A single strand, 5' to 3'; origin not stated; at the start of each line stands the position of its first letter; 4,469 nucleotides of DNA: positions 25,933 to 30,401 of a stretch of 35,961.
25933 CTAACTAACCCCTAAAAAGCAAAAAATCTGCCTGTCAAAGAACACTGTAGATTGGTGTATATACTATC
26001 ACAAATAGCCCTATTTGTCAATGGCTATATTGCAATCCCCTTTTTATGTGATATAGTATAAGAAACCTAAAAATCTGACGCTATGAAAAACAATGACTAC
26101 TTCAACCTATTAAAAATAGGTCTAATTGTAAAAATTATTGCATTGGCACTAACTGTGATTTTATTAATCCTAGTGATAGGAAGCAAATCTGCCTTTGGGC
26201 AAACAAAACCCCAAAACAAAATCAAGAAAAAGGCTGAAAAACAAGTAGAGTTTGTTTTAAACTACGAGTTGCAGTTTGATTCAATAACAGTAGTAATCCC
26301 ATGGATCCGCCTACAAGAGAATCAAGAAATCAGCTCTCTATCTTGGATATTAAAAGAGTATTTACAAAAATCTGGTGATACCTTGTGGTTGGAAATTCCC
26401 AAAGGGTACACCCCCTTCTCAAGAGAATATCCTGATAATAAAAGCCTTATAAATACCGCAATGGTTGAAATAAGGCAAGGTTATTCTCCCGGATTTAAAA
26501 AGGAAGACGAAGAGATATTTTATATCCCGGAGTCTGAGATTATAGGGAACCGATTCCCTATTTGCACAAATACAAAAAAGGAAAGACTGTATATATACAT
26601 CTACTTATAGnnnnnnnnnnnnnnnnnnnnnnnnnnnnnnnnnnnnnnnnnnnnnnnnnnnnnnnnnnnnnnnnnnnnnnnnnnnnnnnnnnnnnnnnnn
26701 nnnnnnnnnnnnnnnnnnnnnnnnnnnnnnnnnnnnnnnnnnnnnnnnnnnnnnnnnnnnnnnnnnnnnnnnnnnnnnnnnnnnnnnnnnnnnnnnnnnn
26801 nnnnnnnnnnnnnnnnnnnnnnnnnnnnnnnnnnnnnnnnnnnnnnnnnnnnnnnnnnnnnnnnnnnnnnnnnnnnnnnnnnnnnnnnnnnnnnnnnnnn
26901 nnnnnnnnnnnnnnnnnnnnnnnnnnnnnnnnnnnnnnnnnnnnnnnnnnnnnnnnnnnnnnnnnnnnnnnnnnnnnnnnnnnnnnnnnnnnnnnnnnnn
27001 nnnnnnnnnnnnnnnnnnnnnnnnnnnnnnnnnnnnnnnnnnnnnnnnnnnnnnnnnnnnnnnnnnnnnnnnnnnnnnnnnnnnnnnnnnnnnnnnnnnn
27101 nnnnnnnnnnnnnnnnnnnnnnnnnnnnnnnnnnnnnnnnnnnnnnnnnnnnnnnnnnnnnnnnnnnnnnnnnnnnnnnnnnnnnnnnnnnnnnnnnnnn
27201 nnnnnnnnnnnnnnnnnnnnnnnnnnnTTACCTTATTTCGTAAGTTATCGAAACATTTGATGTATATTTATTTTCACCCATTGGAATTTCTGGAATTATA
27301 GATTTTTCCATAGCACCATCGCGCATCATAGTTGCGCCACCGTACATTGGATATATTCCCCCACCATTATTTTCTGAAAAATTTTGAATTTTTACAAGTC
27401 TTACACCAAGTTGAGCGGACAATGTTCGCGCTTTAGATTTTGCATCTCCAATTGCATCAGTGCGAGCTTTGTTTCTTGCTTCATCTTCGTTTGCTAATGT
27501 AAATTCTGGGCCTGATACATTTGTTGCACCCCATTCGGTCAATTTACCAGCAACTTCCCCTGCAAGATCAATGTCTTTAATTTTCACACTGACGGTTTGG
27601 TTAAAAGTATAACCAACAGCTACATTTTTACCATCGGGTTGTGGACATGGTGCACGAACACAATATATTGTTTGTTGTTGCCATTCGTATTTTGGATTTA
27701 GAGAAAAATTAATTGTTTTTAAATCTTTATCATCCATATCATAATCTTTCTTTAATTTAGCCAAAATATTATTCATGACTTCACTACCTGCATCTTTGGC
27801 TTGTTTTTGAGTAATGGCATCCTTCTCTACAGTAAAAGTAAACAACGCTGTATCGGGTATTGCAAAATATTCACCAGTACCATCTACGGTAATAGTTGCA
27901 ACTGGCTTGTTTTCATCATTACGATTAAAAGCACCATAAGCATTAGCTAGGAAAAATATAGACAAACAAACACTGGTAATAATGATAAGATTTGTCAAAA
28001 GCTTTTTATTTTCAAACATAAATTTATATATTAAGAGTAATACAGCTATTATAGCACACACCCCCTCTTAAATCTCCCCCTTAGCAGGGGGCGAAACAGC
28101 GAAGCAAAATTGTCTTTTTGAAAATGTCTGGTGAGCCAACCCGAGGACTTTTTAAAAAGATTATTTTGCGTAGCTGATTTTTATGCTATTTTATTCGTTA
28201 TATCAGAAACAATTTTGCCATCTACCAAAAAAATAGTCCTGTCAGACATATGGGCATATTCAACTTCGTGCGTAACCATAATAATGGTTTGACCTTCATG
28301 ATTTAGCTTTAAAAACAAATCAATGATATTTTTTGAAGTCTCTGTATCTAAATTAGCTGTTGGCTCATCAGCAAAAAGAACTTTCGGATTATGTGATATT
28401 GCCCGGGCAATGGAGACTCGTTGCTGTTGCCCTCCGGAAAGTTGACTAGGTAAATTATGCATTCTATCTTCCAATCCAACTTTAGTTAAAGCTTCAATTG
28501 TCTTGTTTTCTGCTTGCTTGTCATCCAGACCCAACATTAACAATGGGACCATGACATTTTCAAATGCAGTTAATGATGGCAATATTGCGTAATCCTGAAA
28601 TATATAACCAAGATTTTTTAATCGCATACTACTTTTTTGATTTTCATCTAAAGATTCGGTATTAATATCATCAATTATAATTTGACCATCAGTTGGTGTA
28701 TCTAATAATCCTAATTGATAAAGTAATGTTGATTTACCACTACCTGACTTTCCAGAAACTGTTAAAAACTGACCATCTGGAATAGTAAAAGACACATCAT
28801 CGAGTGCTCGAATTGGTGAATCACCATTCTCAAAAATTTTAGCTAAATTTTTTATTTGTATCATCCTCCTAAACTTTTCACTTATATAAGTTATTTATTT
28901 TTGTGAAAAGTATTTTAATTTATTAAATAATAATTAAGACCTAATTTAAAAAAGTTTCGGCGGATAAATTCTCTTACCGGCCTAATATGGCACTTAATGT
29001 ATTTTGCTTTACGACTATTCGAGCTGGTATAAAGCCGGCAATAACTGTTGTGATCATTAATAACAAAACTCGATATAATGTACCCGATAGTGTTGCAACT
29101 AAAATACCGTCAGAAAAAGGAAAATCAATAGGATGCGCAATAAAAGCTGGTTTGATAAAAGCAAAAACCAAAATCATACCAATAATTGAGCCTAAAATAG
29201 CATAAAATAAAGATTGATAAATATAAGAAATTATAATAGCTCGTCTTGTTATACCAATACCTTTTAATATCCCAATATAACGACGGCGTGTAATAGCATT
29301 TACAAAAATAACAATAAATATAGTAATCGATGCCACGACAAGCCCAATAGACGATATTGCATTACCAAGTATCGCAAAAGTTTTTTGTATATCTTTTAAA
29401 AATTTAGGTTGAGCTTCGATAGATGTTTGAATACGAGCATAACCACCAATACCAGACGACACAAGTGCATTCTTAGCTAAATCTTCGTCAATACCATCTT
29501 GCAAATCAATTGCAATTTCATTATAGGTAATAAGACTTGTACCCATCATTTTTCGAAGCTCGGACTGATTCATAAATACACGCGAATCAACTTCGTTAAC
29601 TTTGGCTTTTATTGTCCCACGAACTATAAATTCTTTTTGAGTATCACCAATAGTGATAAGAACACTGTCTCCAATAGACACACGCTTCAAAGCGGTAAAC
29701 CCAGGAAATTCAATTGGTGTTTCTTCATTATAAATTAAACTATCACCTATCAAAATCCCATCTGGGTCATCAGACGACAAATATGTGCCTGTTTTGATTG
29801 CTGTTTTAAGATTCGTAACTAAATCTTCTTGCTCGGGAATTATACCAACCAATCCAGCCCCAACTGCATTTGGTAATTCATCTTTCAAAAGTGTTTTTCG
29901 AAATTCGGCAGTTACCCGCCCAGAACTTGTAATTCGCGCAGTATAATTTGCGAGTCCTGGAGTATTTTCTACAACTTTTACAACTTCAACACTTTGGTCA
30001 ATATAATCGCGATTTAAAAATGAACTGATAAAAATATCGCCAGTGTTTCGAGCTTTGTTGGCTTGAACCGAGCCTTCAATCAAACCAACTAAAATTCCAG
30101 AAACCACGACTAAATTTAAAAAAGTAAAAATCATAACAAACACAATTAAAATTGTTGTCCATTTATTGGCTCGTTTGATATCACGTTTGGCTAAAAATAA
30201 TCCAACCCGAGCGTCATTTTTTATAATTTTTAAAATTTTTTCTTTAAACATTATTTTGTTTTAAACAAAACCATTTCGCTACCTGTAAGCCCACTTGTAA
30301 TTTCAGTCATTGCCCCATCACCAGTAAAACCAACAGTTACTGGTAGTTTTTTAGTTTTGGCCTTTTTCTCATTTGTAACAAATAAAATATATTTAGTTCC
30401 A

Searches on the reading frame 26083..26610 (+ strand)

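Call 24: search_protein_families(library=pfam, proteins=[window:26083-26610:+], max_evalue=0.001)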
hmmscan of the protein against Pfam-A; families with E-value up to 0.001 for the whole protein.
window:26083-26610:+ (175 aa): 1 family
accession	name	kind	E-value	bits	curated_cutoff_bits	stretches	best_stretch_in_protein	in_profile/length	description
PF13120.11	DUF3974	-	0.0001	22.9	25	1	14-107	10-103/126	Domain of unknown function (DUF3974)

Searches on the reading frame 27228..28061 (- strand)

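Call 24: search_protein_families(library=pfam, proteins=[window:27228-28061:-], max_evalue=0.001)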
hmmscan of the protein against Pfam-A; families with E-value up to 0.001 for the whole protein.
window:27228-28061:- (277 aa): 1 family
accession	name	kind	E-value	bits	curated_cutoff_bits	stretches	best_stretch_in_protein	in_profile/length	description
PF04402.19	SIMPL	-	4.7e-43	148.3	25.2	1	57-274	1-205/205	Protein of unknown function (DUF541)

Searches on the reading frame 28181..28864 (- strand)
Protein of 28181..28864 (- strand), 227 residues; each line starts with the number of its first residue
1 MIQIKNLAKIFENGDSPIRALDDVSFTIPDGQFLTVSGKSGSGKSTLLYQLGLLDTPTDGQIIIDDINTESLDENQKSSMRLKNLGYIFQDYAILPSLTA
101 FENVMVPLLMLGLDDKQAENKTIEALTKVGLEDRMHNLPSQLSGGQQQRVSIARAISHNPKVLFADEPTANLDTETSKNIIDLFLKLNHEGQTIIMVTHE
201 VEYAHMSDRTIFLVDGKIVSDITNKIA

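Call 24: search_protein_families(library=pfam, proteins=[window:28181-28864:-], max_evalue=0.001)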
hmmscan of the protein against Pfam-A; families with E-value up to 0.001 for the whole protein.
window:28181-28864:- (227 aa): 3 families
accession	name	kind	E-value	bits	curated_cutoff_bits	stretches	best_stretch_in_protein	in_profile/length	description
PF00005.33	ABC_tran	-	1e-33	117.3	25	1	21-170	1-137/137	ABC transporter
PF02463.25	SMC_N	-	8.2e-06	25.8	40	0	112-210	135-208/220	RecF/RecN/SMC N terminal domain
PF13304.12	AAA_21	-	1.1e-05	26.2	27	0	140-200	236-299/304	AAA domain, putative AbiEii toxin, Type IV TA system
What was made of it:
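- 28181..28864 (-): ABC ATPase gene, downstream of cassette D. Call 24.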

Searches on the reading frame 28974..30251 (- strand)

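Call 24: search_protein_families(library=pfam, proteins=[window:28974-30251:-], max_evalue=0.001)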
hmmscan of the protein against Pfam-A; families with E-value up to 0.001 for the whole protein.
window:28974-30251:- (425 aa): 1 family
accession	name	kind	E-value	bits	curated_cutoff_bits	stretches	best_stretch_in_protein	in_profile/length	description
PF02687.27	FtsX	-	5.2e-12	46.3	25.5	1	298-417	2-119/120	FtsX-like permease C-terminal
